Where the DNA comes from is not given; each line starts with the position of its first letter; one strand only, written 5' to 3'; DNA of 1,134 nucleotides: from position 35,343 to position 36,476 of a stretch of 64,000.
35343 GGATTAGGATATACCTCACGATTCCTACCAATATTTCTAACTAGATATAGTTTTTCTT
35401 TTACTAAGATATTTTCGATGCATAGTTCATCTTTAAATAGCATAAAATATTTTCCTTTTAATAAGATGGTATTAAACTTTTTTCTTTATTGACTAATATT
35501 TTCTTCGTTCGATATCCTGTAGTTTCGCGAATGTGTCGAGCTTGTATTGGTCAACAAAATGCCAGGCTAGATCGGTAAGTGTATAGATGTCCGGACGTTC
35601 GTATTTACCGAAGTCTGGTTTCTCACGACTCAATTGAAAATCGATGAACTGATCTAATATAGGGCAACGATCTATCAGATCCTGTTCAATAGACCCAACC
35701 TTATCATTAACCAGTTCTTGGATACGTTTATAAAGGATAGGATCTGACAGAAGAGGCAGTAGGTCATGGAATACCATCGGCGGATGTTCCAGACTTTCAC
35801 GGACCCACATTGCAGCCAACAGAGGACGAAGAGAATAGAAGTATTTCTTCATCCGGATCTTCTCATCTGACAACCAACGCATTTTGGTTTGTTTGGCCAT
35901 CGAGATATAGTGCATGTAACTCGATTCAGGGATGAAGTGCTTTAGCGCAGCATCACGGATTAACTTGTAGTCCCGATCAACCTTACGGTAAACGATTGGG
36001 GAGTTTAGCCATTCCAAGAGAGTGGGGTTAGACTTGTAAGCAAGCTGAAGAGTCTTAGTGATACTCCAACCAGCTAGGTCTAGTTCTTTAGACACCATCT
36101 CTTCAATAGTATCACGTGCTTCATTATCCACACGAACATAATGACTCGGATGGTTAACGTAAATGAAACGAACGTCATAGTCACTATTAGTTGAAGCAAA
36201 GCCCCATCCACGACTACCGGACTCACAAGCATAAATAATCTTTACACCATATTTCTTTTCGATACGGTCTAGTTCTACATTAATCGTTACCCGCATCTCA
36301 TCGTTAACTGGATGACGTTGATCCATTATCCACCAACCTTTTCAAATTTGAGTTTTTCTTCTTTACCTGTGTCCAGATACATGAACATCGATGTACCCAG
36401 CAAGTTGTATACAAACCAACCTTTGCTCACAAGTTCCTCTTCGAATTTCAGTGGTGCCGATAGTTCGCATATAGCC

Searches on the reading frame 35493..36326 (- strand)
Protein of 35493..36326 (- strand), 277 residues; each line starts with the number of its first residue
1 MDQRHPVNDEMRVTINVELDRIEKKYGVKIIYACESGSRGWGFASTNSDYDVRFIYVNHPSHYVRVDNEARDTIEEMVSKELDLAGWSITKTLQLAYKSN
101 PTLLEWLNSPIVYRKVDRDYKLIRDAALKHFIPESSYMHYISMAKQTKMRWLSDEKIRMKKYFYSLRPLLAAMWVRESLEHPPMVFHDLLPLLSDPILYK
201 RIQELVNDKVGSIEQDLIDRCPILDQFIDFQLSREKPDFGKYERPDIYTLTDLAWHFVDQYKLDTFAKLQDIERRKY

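Call 3: search_protein_families(library=pfam, proteins=[window:35493-36326:-], max_evalue=1)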
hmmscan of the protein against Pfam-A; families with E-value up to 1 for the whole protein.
window:35493-36326:- (277 aa): 2 families
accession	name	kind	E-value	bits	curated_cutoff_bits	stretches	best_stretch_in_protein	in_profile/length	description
PF10127.15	RlaP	-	5.7e-90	301.8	23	1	11-260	1-245/249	RNA repair pathway DNA polymerase beta family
PF18765.7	Polbeta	-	0.15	12.7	26.9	1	33-90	16-72/93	Polymerase beta, Nucleotidyltransferase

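Call 4: search_protein_families(library=phrogs, proteins=[window:35493-36326:-], max_evalue=0.1)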
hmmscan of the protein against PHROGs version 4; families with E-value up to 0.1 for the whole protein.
window:35493-36326:- (277 aa): 3 families
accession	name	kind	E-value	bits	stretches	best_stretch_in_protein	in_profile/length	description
phrog_14344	-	DNA, RNA and nucleotide metabolism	2.8e-123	411.8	1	3-262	2-262/262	nucleotidyltransferase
phrog_388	-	DNA, RNA and nucleotide metabolism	2.7e-10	40.9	1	20-152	28-160/351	nucleotidyltransferase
phrog_32942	-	unknown function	0.00059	20.1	1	17-74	26-84/332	-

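Call 6: search_protein_families(library=ncbifam, proteins=[window:35493-36326:-], max_evalue=1)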
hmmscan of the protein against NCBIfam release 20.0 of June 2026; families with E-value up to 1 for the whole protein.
window:35493-36326:- (277 aa): 2 families
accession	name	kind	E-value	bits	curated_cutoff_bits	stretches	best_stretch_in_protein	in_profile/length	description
NF002237.0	PRK01146.2-1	equivalog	0.054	13.7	103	0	49-75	42-66/92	DNA-directed RNA polymerase subunit L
NF047752.1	MntA_antitoxin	equivalog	0.079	12.9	60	1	33-85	10-60/106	type VII toxin-antitoxin system MntA family adenylyltransferase antitoxin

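Call 7: search_protein_families(library=padloc, proteins=[window:35493-36326:-], max_evalue=1)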
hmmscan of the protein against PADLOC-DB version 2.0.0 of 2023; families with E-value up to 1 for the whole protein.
window:35493-36326:- (277 aa): 0 families

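Call 16: search_solved_structures(query=window:35493-36326:-, max_evalue=1, show_alignments=2)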
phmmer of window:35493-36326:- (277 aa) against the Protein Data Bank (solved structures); distinct sequences matched with E-value up to 1: 1.
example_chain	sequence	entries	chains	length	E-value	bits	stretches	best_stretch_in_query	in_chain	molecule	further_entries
2grj_A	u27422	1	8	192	0.15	14.7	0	190-230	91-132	Dephospho-CoA kinase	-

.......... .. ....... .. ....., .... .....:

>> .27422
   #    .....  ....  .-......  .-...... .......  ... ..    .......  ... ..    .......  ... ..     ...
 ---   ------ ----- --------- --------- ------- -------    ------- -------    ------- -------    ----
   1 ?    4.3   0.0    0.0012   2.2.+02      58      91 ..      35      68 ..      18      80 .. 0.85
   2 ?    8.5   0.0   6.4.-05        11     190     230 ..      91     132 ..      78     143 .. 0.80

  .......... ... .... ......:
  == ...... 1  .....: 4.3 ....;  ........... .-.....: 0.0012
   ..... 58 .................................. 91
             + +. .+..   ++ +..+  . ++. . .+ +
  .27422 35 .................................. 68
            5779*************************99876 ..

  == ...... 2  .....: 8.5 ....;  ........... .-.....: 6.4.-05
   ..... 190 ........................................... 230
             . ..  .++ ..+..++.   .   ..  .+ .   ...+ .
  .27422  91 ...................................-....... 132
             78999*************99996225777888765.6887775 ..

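Call 29: find_homologous_proteins(query=window:35493-36326:-, max_evalue=0.00001)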
Query window:35493-36326:- (277 aa): 7176 proteins with E <= 0.00001 among 7950 candidates; the best 120 are listed.
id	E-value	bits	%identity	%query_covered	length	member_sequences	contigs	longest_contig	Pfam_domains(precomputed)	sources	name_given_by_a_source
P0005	1.9e-181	620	97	100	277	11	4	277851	PF10127.16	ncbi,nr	ncbi:nucleotidyltransferase [Pseudomonas phage 9Ps-7B]|nr:nucleotidyltransferase [Pseudomonas phage 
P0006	9.1e-176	601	94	100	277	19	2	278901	PF10127.16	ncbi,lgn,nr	ncbi:hypothetical protein RVBP15_2950 [Pseudomonas phage sp. 30-1]|nr:hypothetical protein [Pseudomo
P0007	5.7e-156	536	83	99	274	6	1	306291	PF10127.16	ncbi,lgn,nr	ncbi:nucleotidyltransferase domain-containing protein [Pseudomonas phage BRkr]|nr:nucleotidyltransfe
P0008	1.2e-89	318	56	95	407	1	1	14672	PF10127.16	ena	-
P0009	2.6e-78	281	51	93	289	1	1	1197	PF10127.16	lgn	-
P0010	9.3e-67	243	49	85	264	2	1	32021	PF10127.16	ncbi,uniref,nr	ncbi:nucleotidyltransferase domain-containing protein [Pseudomonas asplenii]|uniref:nucleotidyltrans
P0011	1.1e-66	243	49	86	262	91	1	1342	PF10127.16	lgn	-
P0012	1.6e-64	236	48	86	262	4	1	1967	PF10127.16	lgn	-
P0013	2.8e-64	235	48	84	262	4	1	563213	PF10127.16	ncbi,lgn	-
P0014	3.5e-64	235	49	86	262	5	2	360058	PF10127.16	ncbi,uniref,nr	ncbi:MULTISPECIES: nucleotidyltransferase domain-containing protein [Pseudomonas]|uniref:Nucleotidyl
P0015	3.5e-64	235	48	85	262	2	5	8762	PF10127.16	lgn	-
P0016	3.7e-64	235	47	87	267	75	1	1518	PF10127.16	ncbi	-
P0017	4.5e-64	235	44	97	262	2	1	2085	PF10127.16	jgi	jgi:predicted nucleotidyltransferase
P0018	9.6e-64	234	46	88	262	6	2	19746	PF10127.16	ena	-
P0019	3.1e-63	232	48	86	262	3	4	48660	PF10127.16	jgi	jgi:predicted nucleotidyltransferase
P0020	3.8e-63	232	48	85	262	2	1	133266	PF10127.16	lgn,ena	-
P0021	7.4e-63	231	46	87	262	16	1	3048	PF10127.16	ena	-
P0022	8.4e-63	230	44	95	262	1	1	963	PF10127.16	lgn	-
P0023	1.1e-62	230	45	88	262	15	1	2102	PF10127.16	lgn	-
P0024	1.3e-62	230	47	86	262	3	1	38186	PF10127.16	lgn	-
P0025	1.4e-62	230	48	85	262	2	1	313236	PF10127.16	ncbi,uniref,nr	ncbi:nucleotidyltransferase domain-containing protein [Pseudomonas mangrovi]|uniref:Nucleotidyltrans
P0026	1.8e-62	229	47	86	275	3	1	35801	PF10127.16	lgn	-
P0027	2.1e-62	229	44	95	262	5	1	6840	PF10127.16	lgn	-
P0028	2.5e-62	229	44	96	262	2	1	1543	PF10127.16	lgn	-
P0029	3.0e-62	229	47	86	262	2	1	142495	PF10127.16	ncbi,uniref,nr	ncbi:nucleotidyltransferase domain-containing protein [Phytopseudomonas dryadis]|uniref:Nucleotidylt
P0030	3.1e-62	229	45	94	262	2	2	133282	PF10127.16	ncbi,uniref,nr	ncbi:nucleotidyltransferase domain-containing protein [Phytopseudomonas dryadis]|uniref:Nucleotidylt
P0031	3.3e-62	229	46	87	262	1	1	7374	PF10127.16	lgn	-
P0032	3.6e-62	228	44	94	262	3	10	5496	PF10127.16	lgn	-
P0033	3.9e-62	228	47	85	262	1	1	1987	PF10127.16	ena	-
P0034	4.4e-62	228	46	87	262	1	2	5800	PF10127.16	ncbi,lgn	-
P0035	4.5e-62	228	47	85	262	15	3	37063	PF10127.16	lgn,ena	-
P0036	6.5e-62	228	46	86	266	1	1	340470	PF10127.16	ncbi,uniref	ncbi:nucleotidyltransferase domain-containing protein [Pseudomonas sp. NPDC089734]|uniref:nucleotidy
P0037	7.0e-62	227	45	94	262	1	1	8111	PF10127.16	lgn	-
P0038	7.5e-62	227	47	85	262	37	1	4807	PF10127.16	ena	-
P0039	8.0e-62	227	45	96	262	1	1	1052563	PF10127.16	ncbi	ncbi:nucleotidyltransferase domain-containing protein [Pseudomonas sp. 3A(2025)]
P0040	1.0e-61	227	46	93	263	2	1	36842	PF10127.16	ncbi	-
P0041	1.1e-61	227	47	85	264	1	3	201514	PF10127.16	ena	-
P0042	1.2e-61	227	47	87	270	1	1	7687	PF10127.16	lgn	-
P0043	4.5e-61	225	46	86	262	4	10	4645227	PF10127.16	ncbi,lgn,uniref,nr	ncbi:nucleotidyltransferase domain-containing protein [Pseudomonas saponiphila]|uniref:Nucleotidyltr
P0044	5.8e-61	224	45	87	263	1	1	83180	PF10127.16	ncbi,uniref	ncbi:nucleotidyltransferase domain-containing protein [Pseudomonas sp. NFXW11]|uniref:nucleotidyltra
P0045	6.3e-61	224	47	85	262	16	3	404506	PF10127.16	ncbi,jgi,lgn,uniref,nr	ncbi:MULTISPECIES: nucleotidyltransferase domain-containing protein [unclassified Pseudomonas]|unire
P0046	6.6e-61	224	49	83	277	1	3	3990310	PF10127.16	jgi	jgi:predicted nucleotidyltransferase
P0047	6.8e-61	224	48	85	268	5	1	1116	PF10127.16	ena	-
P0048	7.4e-61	224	47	88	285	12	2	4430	PF10127.16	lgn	-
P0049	8.4e-61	224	52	77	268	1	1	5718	PF10127.16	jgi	-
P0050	9.1e-61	224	47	84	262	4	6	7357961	PF10127.16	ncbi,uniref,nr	ncbi:nucleotidyltransferase domain-containing protein [Pseudomonas gingeri NCPPB 3146 = LMG 5327]|un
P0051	9.5e-61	224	47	84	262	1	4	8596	PF10127.16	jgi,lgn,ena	jgi:predicted nucleotidyltransferase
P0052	1.7e-60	223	47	85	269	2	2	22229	PF10127.16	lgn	-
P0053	1.9e-60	223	47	89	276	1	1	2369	PF10127.16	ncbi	-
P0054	2.1e-60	223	47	85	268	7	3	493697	PF10127.16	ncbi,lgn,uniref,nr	ncbi:hypothetical protein SAMN05216593_104337 [Pseudomonas asturiensis]|uniref:Nucleotidyltransferas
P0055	2.1e-60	223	47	85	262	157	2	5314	PF10127.16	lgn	-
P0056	2.2e-60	223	47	90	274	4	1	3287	PF10127.16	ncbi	-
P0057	2.4e-60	222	46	86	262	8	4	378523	PF10127.16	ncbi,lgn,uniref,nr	ncbi:nucleotidyltransferase domain-containing protein [Pseudomonas protegens]|uniref:nucleotidyltran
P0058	3.1e-60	222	44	94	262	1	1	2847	PF10127.16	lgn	-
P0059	3.5e-60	222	48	83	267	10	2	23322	PF10127.16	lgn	-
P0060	4.3e-60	222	44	96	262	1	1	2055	PF10127.16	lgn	-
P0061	4.3e-60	222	45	86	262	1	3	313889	PF10127.16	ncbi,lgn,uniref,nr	ncbi:nucleotidyltransferase domain-containing protein [uncultured Pseudomonas sp.]|uniref:nucleotidy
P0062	4.3e-60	222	47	83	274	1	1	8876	PF10127.16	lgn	-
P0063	4.5e-60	222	45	86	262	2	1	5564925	PF10127.16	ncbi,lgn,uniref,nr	ncbi:nucleotidyltransferase domain-containing protein [Pseudomonas sp. DTU_2021_1001937_2_SI_NGA_ILE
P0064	5.3e-60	221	44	86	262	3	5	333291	PF10127.16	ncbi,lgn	ncbi:nucleotidyltransferase domain-containing protein [Pseudomonas sp. NY15366]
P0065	5.6e-60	221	43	97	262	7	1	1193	PF10127.16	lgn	-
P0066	5.8e-60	221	44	86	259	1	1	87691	PF10127.16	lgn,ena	-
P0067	6.3e-60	221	45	95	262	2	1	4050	PF10127.16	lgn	-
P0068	7.7e-60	221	44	96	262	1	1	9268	PF10127.16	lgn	-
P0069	8.3e-60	221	44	95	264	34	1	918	PF10127.16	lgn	-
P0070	1.4e-59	220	47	84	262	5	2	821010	PF10127.16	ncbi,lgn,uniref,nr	ncbi:nucleotidyltransferase [Pseudomonas sp. Leaf127]|uniref:nucleotidyltransferase domain-containin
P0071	1.7e-59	220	45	87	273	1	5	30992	PF10127.16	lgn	-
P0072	2.0e-59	219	44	95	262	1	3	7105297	PF10127.16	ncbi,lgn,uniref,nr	ncbi:nucleotidyltransferase domain-containing protein [Pseudomonas sp. ADAK2]|uniref:nucleotidyltran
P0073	2.6e-59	219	48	83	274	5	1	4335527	PF10127.16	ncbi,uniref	ncbi:nucleotidyltransferase domain-containing protein [Leminorella grimontii]|uniref:nucleotidyltran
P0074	2.6e-59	219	47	86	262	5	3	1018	PF10127.16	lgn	-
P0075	2.7e-59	219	47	85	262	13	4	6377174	PF10127.16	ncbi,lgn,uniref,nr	ncbi:nucleotidyltransferase domain-containing protein [Pseudomonas antarctica]|uniref:Nucleotidyltra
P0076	3.1e-59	219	45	87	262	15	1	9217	PF10127.16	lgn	-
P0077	3.5e-59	219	46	85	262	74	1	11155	PF10127.16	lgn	-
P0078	4.3e-59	218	43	94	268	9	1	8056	PF10127.16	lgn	-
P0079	4.4e-59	218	44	96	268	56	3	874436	PF10127.16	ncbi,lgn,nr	ncbi:nucleotidyltransferase domain-containing protein [Pseudomonas alliivorans]|nr:nucleotidyltransf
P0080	4.4e-59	218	44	95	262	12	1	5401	PF10127.16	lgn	-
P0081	4.5e-59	218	47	84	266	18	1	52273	PF10127.16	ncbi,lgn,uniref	ncbi:MAG: DNA polymerase beta superfamily protein [Pseudomonas sp.]|uniref:nucleotidyltransferase do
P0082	4.8e-59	218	48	87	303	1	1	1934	PF10127.16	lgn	-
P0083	5.3e-59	218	46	87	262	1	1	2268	PF10127.16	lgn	-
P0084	5.8e-59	218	46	86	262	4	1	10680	PF10127.16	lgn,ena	-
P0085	6.2e-59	218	46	86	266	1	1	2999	PF10127.16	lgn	-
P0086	6.4e-59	218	47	89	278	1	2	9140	PF10127.16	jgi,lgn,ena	-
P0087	7.3e-59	218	49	84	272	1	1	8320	PF10127.16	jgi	jgi:predicted nucleotidyltransferase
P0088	9.0e-59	217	47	83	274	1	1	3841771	PF10127.16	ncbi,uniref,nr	ncbi:nucleotidyltransferase domain-containing protein [Limnobaculum parvum]|uniref:Nucleotidyltransf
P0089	9.5e-59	217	46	85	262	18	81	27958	PF10127.16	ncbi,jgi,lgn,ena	-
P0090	1.2e-58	217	51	78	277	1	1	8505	PF10127.16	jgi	-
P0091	1.4e-58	217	44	93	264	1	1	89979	PF10127.16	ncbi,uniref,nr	ncbi:nucleotidyltransferase [Pseudomonas sp. S25]|uniref:Nucleotidyltransferase n=1 Tax=Pseudomonas 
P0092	1.5e-58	217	47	84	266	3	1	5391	PF10127.16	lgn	-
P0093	1.5e-58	216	45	87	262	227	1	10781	PF10127.16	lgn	-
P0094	1.9e-58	216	47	83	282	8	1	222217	PF10127.16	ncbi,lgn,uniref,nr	ncbi:nucleotidyltransferase [Pragia fontium]|uniref:Nucleotidyltransferase n=1 Tax=Pragia fontium Ta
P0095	2.1e-58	216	46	89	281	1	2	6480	PF10127.16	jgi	jgi:predicted nucleotidyltransferase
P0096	2.1e-58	216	46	86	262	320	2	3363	PF10127.16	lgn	-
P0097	2.2e-58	216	45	84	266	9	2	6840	PF10127.16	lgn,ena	-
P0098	2.3e-58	216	46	90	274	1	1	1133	PF10127.16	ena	-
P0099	3.1e-58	215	46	83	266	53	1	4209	PF10127.16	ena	-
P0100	3.2e-58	215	47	84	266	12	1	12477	PF10127.16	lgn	-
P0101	3.4e-58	215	43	84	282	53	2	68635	PF10127.16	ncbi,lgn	-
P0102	3.6e-58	215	46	86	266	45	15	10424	PF10127.16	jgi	jgi:uncharacterized protein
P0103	3.6e-58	215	45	86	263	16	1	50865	PF10127.16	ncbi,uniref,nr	ncbi:nucleotidyltransferase domain-containing protein [Pseudomonas piscis]|uniref:nucleotidyltransfe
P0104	3.6e-58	215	46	90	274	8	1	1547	PF10127.16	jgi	jgi:uncharacterized protein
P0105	4.0e-58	215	49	84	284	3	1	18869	PF10127.16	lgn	-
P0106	4.6e-58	215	44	92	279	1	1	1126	PF10127.16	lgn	-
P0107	4.7e-58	215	48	87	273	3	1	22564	PF10127.16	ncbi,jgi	ncbi:MAG: hypothetical protein RLZZ618_3044 [Pseudomonadota bacterium]|jgi:predicted nucleotidyltran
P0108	4.9e-58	215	46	86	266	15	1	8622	PF10127.16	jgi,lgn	jgi:hypothetical protein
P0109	5.0e-58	215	45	87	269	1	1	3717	PF10127.16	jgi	jgi:uncharacterized protein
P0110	5.1e-58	215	45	86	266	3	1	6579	PF10127.16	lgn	-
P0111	5.3e-58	215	46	86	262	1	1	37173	PF10127.16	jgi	-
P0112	5.6e-58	215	48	83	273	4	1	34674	PF10127.16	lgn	-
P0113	5.8e-58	215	43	97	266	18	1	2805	PF10127.16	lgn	-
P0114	6.6e-58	214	48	84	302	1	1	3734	PF10127.16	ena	-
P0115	6.7e-58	214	45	84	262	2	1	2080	PF10127.16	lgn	-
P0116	7.0e-58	214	45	86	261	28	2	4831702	PF10127.16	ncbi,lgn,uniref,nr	ncbi:nucleotidyltransferase domain-containing protein [Dickeya zeae]|uniref:nucleotidyltransferase d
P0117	7.4e-58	214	47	84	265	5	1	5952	PF10127.16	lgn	-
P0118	7.9e-58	214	46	85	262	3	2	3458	PF10127.16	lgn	-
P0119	8.0e-58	214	43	93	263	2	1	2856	PF10127.16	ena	-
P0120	9.1e-58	214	44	89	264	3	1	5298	PF10127.16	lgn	-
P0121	9.1e-58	214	46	85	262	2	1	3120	PF10127.16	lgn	-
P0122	9.5e-58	214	46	83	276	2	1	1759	PF10127.16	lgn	-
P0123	1.0e-57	214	46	83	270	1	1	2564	PF10127.16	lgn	-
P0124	1.1e-57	214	46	89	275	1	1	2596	PF10127.16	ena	-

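Call 33: find_encoding_contigs(protein=P0008, flank=8000, max_places=3)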
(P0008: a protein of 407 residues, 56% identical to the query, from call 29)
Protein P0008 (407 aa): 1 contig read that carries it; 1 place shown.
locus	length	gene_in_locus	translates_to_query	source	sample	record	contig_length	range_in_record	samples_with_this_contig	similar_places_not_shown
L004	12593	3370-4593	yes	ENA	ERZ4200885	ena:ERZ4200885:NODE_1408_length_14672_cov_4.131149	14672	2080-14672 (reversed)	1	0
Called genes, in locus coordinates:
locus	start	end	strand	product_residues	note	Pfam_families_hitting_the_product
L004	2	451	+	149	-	?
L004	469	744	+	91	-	-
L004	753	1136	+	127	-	-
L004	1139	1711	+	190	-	-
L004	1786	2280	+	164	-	-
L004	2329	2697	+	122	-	-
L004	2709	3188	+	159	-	-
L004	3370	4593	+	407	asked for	PF10127:RlaP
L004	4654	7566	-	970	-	-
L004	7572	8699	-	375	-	PF23971:Phage_TTP_15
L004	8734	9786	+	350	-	-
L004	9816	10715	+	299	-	-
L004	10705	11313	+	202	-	PF25618:PhiKZ_gp91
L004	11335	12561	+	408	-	-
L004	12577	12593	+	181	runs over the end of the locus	-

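Call 39: search_dna_similar(query=window:35493-36326:-, collection=phages, mode=protein, max_evalue=0.00001, max_rows=60, rows=spread)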
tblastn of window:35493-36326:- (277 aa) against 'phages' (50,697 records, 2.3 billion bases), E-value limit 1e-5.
Records with a match: 83; places in all: 83; records where one place covers at least 80% of the query: 55.
Best place of each record, by identity: >=99% 6; 95-99% 17; 90-95% 17; 80-90% 15; <60% 28.
By first word of the organism name: Pseudomonas 58; Brevundimonas 7; Burkholderia 5; Caulobacter 4; Fusobacterium 3; Serratia 2; Klebsiella 2; Halogranum 2.
By host as written in the record: Pseudomonas aeruginosa 27; - 9; Pseudomonas aeruginosa PAO1 8; Brevundimonas pondensis LVF1 6; Burkholderia cenocepacia 4; Pseudomonas sp. 2; Pseudomonas aeruginosa 147 2; Pseudomonas syringae actinidae 2; and 18 more.
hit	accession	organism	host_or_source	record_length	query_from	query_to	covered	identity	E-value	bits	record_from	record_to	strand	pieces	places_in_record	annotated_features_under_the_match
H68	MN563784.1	Pseudomonas phage vB_PA32_GUMS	Pseudomonas aeruginosa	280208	1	277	100%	100.0%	0e+0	572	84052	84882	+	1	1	hypothetical protein (x2)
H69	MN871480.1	Pseudomonas phage PaSz-1_45_270k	Pseudomonas aeruginosa PAO1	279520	1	277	100%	100.0%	0e+0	572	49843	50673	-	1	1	record has no annotation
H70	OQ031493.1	Pseudomonas phage MRostami-2023c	Pseudomonas sp.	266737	1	277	100%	100.0%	0e+0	572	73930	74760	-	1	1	record has no annotation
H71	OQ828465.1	Pseudomonas phage PA_ZH1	Pseudomomas aeruginosa PAO1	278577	1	277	100%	100.0%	0e+0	572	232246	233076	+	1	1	hypothetical protein (x2)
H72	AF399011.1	Pseudomonas phage phiKZ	-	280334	1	277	100%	97.5%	0e+0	563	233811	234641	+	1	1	PHIKZ237 | PHIKZ236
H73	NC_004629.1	Pseudomonas phage phiKZ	-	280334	1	277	100%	97.5%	0e+0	563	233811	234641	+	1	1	nucleotidyltransferase | PHIKZ236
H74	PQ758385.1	Pseudomonas phage 124.01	Pseudomonas aeruginosa 147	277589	1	277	100%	97.1%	0e+0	561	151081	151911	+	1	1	hypothetical protein (x2)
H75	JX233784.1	Pseudomonas phage PA7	Pseudomonas aeruginosa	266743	1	277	100%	97.1%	0e+0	561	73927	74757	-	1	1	hypothetical protein (x2)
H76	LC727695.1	Pseudomonas phage sp. Brmt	Pseudomonas aeruginosa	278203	1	277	100%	97.1%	0e+0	561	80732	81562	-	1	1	nucleotidyltransferase | hypothetical protein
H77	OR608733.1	Pseudomonas phage 6B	Pseudomonas aeruginosa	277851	1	277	100%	97.1%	0e+0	561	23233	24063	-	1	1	nucleotidyltransferase | hypothetical protein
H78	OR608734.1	Pseudomonas phage 9-Ps-8B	Pseudomonas aeruginosa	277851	1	277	100%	97.1%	0e+0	561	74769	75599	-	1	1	nucleotidyltransferase | hypothetical protein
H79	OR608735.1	Pseudomonas phage 9Ps-7B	Pseudomonas aeruginosa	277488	1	277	100%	97.1%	0e+0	561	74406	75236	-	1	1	nucleotidyltransferase | hypothetical protein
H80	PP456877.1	Pseudomonas phage vB_Pae3705-KEN49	Pseudomonas aeruginosa MRSN 3705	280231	1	277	100%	97.1%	0e+0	561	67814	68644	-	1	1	nucleotidyltransferase | hypothetical protein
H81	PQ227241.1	Pseudomonas phage vB_PaeM_HUST_1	Pseudomonas aeruginosa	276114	1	277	100%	97.1%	0e+0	561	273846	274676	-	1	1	nucleotidyltransferase | hypothetical protein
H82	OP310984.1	Pseudomonas phage Koomba boorn-mokiny kep-wari Wadjak 2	Pseudomonas aeruginosa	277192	1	277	100%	96.4%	2e-179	553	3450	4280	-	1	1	nucleotidyltransferase | hypothetical protein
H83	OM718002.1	Pseudomonas phage Churi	Pseudomonas aeruginosa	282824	1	277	100%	95.7%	5e-178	549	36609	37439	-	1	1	putative nucleotidyltransferase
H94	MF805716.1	Pseudomonas phage SL2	Pseudomonas aeruginosa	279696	1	277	100%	92.8%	3e-174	538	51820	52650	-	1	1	hypothetical protein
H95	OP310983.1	Pseudomonas phage Koomba boorn-mokiny kep-wari Wadjak 1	Pseudomonas aeruginosa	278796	1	277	100%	91.0%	8e-169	523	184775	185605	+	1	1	nucleotidyltransferase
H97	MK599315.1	Pseudomonas phage PA1C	Pseudomonas aeruginosa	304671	1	271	98%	84.9%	6e-157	489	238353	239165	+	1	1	hypothetical protein (x2)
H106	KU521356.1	Pseudomonas phage KTN4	Pseudomonas aeruginosa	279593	135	277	52%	82.5%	1e-73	250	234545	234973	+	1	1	hypothetical protein (x2)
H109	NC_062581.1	Pseudomonas phage Psa21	Pseudomonas syringae actinidae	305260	5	247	88%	41.7%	7e-46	170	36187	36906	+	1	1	nucleotidyltransferase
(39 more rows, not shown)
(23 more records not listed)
